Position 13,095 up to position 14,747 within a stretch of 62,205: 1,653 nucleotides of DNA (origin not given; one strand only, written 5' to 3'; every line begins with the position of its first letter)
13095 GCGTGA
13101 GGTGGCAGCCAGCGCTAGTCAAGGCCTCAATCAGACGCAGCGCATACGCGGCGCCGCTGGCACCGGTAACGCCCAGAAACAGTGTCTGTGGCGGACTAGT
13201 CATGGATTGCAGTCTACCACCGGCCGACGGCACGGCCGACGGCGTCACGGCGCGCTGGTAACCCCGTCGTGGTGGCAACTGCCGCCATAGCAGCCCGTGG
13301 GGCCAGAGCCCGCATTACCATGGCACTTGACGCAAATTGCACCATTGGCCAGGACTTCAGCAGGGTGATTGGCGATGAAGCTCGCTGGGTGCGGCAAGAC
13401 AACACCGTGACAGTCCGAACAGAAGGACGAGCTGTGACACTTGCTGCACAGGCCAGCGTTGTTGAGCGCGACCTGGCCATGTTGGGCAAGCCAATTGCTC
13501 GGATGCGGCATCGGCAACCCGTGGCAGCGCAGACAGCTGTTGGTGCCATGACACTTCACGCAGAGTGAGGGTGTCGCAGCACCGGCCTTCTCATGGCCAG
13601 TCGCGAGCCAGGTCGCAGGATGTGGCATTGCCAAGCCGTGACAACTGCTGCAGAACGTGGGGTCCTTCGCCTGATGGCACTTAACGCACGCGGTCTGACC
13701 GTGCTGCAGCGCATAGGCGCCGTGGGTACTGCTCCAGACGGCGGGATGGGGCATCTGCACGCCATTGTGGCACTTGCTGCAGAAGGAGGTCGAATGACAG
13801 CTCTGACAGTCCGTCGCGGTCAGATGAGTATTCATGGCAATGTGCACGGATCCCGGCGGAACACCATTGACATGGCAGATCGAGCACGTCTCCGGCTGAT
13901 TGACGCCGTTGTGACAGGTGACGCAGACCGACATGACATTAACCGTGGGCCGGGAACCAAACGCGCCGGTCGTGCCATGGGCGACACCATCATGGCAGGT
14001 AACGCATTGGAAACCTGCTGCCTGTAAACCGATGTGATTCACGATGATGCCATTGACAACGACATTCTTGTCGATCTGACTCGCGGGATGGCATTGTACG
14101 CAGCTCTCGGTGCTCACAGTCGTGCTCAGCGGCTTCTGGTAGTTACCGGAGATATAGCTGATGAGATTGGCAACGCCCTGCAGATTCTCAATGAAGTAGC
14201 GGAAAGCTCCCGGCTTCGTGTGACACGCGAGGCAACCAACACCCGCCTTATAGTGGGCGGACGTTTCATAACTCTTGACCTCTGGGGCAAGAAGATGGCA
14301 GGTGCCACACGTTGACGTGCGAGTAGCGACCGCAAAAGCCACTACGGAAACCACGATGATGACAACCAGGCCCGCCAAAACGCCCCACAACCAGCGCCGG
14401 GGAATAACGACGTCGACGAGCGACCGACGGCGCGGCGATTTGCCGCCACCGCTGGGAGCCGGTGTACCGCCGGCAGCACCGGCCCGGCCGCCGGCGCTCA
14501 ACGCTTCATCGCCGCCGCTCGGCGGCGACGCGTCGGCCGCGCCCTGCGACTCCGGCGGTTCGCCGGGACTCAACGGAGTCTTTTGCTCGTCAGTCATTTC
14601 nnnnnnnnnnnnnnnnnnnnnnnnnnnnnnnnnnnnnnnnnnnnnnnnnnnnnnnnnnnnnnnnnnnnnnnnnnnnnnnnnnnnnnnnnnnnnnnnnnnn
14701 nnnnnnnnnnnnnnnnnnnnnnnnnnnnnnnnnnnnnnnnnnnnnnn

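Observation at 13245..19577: Five multiheme cytochromes (59 CXXCH) plus a b-type cytochrome inserted inside a menaquinone-biosynthesis operon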

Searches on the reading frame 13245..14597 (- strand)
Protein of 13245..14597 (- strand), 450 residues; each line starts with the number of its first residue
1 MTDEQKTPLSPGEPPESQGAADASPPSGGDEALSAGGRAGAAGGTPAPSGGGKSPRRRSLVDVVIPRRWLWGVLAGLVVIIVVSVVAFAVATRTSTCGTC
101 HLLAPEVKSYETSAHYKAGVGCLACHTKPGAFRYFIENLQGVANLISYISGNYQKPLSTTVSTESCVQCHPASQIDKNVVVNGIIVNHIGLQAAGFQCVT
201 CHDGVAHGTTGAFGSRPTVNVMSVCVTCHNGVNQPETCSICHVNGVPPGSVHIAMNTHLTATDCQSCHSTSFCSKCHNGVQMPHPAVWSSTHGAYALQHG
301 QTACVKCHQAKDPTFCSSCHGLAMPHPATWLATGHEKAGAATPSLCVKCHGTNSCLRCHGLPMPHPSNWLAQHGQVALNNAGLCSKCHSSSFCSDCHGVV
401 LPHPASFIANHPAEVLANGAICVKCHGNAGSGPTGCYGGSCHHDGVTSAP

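Call 4: search_protein_families(library=pfam, proteins=[window:13245-14597:-], max_evalue=0.01)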
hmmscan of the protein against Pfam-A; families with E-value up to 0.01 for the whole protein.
window:13245-14597:- (450 aa): 6 families
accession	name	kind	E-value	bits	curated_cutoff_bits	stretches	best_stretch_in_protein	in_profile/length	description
PF14522.11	Cytochrome_C7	-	3.5e-16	59.2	24.8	1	91-170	10-66/67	Cytochrome c7 and related cytochrome c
PF03264.19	Cytochrom_NNT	-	8.4e-11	42.3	24.1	1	70-208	13-170/174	NapC/NirT cytochrome c family, N-terminal region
PF22113.1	Mtrc-MtrF_II-IV_dom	-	6.2e-06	26.3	30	1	94-270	6-165/176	Outer membrane cytochrome MtrC/MtrF-like, domains II/IV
PF14537.11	Cytochrom_c3_2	-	0.0044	17.9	25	0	165-242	8-78/79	Cytochrome c3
PF09699.15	Paired_CXXCH_1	-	0.0083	16.2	20.6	0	195-231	7-38/41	Doubled CXXCH motif (Paired_CXXCH_1)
PF12670.12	DUF3792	-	0.009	16.6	31.3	0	67-94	63-90/115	Protein of unknown function (DUF3792)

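Call 5: search_protein_families(library=ncbifam, proteins=[window:13245-14597:-], max_evalue=0.01)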
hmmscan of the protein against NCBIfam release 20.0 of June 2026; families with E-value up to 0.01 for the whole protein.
window:13245-14597:- (450 aa): 2 families
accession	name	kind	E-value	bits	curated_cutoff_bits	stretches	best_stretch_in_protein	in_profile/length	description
TIGR03153.1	cytochr_NrfH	equivalog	4e-13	49.6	134.2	1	72-207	5-138/138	cytochrome c nitrite reductase small subunit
NF011606.0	PRK15032.1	equivalog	0.0016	17.6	455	1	72-129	24-84/390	pentaheme c-type cytochrome TorC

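Call 35: search_solved_structures(query=window:13245-14597:-, max_evalue=0.1)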
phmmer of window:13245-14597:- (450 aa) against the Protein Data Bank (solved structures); distinct sequences matched with E-value up to 0.1: 0.
